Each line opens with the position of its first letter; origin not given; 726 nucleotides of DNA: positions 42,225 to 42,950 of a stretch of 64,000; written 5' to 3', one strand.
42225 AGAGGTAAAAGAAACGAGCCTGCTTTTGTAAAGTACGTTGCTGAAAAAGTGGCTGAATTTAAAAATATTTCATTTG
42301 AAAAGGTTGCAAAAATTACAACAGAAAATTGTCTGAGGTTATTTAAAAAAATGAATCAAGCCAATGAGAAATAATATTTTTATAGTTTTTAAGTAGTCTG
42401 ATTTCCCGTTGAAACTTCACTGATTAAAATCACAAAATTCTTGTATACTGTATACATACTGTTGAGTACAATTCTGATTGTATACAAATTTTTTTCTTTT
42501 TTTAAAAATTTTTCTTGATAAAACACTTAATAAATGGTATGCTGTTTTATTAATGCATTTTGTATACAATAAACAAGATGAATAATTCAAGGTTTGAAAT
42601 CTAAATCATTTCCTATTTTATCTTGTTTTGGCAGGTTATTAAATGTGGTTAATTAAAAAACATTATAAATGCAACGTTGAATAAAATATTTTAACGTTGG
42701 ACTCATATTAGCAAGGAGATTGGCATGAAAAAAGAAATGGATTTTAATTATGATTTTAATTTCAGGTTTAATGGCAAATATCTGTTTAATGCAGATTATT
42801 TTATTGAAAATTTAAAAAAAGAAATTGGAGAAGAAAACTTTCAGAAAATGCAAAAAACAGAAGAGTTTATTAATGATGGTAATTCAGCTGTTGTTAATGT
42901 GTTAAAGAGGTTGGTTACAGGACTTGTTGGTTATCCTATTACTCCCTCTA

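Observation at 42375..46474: Divergent PFOR paralog with an N-terminal extension behind a promoter flanked by four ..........-type palindromes and a long 5' UTR carrying AACGTTG direct repeats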

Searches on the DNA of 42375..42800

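Call 35: search_rna_families(source=window, start=42375, end=42800, threshold=evalue, max_evalue=1)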
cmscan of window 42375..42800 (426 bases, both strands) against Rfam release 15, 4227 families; matches with E-value up to 1: 1.
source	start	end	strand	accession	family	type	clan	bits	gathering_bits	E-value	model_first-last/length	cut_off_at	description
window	42661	42710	-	RF03803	MIR1886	Gene; miRNA;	-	26.9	62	0.0034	1-52/52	no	MIR1886 microRNA precursor family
